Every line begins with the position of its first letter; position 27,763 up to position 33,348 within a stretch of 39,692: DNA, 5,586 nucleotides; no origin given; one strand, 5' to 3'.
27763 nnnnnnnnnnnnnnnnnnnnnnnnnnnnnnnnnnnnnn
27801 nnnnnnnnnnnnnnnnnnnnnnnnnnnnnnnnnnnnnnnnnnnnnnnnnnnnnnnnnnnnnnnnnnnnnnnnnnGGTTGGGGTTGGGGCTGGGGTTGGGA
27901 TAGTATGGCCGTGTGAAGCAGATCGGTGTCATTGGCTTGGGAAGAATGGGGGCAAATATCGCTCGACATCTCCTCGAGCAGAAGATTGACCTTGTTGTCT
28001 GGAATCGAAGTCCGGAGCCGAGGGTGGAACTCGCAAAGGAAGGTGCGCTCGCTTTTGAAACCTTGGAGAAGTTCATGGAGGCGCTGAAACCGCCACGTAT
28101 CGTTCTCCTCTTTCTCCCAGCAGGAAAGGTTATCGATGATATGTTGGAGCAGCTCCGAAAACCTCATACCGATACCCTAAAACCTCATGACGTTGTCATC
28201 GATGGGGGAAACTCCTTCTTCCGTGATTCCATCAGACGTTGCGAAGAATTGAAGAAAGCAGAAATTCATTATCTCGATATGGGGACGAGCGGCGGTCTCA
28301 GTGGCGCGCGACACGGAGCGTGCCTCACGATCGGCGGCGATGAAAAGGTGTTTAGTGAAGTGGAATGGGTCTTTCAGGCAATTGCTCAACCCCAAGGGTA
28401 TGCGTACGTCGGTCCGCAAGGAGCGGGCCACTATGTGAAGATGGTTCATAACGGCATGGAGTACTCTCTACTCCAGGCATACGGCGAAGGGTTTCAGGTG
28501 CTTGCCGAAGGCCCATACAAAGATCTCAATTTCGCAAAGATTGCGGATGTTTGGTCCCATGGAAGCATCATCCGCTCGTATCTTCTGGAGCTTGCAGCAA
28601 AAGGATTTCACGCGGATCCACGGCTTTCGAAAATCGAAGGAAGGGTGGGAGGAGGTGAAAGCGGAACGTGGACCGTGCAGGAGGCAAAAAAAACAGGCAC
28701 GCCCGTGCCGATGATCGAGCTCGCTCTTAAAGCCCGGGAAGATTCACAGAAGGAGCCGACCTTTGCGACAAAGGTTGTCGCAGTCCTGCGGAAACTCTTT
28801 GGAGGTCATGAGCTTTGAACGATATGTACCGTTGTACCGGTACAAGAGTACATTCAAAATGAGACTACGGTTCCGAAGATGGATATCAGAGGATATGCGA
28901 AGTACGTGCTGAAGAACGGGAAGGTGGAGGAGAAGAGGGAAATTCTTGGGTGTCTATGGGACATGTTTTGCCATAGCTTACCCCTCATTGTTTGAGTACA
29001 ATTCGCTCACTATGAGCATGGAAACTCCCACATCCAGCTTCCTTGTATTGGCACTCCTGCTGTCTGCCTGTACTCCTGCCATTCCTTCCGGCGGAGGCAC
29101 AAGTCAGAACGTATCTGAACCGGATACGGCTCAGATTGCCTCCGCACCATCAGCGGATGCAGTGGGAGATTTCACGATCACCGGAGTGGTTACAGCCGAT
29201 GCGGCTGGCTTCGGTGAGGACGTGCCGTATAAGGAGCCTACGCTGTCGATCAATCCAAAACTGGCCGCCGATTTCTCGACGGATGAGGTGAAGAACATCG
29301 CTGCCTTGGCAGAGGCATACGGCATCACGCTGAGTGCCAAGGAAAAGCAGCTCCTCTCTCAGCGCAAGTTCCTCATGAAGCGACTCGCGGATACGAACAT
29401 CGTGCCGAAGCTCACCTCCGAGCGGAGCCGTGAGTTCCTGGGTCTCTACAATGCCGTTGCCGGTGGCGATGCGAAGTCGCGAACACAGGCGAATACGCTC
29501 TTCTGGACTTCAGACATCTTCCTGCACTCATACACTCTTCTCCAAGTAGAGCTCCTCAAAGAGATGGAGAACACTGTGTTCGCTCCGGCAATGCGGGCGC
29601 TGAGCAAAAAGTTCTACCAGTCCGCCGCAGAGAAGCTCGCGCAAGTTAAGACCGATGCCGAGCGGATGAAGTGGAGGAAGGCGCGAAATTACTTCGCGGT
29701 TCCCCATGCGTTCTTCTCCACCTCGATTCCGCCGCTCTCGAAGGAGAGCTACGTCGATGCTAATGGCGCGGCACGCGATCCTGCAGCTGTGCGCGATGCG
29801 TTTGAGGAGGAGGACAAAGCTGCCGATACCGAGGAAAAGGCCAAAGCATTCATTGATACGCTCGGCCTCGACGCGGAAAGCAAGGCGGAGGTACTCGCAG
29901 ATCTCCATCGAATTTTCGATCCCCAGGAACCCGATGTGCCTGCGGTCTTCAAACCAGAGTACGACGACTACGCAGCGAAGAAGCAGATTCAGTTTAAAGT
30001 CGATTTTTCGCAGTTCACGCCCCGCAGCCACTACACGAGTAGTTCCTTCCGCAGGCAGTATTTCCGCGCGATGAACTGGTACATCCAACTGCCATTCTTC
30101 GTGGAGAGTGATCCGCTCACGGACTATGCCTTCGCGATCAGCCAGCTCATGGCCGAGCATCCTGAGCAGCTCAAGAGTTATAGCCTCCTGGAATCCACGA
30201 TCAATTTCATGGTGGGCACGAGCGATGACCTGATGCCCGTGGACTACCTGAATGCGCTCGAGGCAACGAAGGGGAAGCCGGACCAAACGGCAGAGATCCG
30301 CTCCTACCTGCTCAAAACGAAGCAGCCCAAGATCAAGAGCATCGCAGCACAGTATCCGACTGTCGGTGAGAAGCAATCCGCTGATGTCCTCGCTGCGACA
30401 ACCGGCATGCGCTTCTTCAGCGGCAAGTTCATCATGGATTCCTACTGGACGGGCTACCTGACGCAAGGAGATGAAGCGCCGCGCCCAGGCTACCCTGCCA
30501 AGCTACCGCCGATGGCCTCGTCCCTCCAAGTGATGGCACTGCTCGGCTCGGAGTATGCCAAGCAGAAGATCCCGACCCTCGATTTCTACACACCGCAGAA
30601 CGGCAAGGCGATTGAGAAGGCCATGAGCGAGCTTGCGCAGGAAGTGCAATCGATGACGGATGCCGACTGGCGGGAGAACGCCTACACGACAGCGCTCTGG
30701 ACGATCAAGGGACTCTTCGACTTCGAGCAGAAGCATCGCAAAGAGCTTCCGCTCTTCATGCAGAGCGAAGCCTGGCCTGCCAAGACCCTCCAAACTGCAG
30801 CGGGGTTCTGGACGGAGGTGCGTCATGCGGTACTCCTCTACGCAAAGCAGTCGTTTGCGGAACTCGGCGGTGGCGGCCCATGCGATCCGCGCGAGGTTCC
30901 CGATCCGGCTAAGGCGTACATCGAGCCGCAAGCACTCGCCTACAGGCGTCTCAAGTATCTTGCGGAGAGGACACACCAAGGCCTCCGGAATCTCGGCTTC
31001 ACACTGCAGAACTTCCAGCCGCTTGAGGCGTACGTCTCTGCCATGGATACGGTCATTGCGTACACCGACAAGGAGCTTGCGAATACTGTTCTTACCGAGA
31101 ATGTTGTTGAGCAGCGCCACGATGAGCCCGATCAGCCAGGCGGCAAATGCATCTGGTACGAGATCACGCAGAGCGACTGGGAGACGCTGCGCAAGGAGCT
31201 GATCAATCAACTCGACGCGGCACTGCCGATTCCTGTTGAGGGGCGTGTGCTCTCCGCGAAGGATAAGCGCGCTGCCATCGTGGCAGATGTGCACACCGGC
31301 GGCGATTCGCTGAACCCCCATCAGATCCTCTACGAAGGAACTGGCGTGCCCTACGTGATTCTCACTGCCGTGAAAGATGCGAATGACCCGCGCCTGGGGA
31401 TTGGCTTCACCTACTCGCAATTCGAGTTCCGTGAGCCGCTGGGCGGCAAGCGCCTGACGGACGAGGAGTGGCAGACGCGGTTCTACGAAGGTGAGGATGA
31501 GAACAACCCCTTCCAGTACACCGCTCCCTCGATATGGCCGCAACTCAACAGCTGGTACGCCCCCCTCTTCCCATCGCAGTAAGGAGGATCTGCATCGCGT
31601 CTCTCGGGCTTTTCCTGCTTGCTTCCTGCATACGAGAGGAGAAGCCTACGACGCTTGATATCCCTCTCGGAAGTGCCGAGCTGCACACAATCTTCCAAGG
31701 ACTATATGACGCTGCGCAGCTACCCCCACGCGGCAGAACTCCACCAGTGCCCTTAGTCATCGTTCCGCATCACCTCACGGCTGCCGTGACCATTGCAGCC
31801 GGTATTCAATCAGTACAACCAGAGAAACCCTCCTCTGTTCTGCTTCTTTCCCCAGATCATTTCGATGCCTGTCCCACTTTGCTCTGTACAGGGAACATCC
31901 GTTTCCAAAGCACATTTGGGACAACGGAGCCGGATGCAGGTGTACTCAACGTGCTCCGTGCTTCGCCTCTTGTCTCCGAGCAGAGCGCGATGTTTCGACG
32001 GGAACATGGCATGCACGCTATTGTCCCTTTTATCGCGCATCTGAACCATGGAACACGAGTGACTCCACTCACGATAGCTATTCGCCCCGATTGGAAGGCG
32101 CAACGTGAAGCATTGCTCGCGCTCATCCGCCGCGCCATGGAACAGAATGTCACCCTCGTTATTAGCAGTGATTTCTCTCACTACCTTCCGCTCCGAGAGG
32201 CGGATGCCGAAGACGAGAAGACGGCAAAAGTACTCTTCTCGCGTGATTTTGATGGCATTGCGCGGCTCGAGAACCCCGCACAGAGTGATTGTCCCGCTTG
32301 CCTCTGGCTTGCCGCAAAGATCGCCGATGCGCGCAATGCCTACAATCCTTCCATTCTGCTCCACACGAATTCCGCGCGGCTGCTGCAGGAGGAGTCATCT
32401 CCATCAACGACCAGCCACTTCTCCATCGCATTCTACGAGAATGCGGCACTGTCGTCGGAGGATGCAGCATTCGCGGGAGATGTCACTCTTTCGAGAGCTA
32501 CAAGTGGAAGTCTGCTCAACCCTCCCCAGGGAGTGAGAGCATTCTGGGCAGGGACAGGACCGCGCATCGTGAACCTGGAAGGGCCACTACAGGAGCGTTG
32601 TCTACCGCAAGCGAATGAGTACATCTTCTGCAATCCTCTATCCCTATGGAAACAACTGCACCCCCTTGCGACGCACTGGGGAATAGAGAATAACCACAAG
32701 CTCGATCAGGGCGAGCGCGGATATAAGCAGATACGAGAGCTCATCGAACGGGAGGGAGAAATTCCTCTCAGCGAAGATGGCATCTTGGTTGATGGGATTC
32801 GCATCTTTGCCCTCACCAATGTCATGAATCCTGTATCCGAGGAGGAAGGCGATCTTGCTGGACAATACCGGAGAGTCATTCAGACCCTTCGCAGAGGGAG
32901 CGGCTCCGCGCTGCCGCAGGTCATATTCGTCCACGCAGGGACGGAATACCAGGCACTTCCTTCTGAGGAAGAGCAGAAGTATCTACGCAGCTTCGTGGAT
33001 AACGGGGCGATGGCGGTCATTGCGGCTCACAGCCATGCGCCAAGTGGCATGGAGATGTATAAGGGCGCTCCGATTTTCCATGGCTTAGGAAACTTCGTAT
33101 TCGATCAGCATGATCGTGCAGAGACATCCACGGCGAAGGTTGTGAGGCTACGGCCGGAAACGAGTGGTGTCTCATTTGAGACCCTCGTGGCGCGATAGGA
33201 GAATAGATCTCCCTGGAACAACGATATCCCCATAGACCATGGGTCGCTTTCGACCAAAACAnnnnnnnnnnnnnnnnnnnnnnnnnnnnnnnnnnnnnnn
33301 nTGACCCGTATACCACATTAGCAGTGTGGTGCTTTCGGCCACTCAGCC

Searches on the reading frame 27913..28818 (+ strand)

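Call 31: search_protein_families(library=pfam, proteins=[window:27913-28818:+], max_evalue=0.0001)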
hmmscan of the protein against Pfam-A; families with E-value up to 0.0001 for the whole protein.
window:27913-28818:+ (301 aa): 5 families
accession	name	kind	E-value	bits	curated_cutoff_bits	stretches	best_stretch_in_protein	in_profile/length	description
PF03446.21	NAD_binding_2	-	4e-38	131.4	21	1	3-159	1-154/161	NAD binding domain of 6-phosphogluconate dehydrogenase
PF00393.24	6PGD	-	3.2e-19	69.8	27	1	172-281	1-116/290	6-phosphogluconate dehydrogenase, C-terminal domain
PF01488.26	Shikimate_DH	-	2.8e-07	31.1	24.3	1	2-65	13-80/138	Shikimate / quinate 5-dehydrogenase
PF03807.23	F420_oxidored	-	9.3e-07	29.8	21.6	1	3-96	1-89/94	NADP oxidoreductase coenzyme F420-dependent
PF02826.25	2-Hacid_dh_C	-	4.2e-06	26.7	25.1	1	2-79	37-110/178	D-isomer specific 2-hydroxyacid dehydrogenase, NAD binding domain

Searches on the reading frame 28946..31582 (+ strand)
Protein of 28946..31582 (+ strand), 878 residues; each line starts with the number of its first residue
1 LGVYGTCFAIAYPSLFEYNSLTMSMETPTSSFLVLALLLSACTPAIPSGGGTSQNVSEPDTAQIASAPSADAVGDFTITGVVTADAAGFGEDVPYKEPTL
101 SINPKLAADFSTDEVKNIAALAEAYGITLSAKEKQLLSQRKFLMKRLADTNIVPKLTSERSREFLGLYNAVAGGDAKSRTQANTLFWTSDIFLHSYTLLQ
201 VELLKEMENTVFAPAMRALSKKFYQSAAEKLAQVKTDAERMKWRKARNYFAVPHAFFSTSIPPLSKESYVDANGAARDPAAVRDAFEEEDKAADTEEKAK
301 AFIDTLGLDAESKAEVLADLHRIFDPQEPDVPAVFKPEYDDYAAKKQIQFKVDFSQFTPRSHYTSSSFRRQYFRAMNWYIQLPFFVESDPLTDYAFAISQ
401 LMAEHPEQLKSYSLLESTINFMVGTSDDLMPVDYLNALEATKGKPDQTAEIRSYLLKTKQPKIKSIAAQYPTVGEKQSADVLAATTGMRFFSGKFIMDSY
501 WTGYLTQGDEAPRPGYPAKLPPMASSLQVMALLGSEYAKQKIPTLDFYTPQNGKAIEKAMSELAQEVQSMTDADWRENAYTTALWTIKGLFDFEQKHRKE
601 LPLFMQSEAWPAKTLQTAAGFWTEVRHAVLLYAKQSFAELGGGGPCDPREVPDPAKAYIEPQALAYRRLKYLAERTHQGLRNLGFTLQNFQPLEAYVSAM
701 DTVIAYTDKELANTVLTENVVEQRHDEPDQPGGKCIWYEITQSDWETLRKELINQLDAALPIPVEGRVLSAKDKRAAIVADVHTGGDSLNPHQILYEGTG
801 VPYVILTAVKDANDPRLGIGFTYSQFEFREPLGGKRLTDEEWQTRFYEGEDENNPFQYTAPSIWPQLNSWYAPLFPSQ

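Call 4: search_protein_families(library=pfam, proteins=[window:28946-31582:+], max_evalue=0.01)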
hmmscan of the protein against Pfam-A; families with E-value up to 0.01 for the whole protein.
window:28946-31582:+ (878 aa): 1 family
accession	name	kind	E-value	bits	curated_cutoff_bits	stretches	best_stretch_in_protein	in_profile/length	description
PF11369.13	DUF3160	-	4.9e-101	339.7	25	1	132-853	3-627/632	Protein of unknown function (DUF3160)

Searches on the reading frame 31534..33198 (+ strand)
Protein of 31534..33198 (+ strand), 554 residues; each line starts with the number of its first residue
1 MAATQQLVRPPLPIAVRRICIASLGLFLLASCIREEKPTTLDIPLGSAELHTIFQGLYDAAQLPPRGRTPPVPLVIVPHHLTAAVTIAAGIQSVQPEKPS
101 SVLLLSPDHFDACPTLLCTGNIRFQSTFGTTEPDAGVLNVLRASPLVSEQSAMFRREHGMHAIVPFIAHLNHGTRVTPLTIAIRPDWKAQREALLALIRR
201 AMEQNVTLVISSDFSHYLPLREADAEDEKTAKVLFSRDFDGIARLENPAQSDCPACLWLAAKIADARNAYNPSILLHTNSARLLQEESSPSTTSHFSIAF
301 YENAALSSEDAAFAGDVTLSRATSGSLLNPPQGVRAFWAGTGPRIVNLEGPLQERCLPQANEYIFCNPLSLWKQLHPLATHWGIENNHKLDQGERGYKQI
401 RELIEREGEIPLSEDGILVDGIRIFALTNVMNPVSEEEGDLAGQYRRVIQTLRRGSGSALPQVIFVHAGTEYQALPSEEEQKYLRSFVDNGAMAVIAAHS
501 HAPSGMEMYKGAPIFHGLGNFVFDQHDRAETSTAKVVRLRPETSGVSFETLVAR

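Call 4: search_protein_families(library=pfam, proteins=[window:31534-33198:+], max_evalue=0.01)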
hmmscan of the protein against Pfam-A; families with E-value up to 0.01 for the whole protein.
window:31534-33198:+ (554 aa): 2 families
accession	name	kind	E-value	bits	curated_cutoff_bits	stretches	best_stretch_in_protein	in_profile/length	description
PF09587.15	PGA_cap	-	3.9e-25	89.2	27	2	445-525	178-255/255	Bacterial capsule synthesis protein PGA_cap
PF01875.22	Memo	-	2.1e-12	47.3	27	1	75-230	36-200/269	Memo-like protein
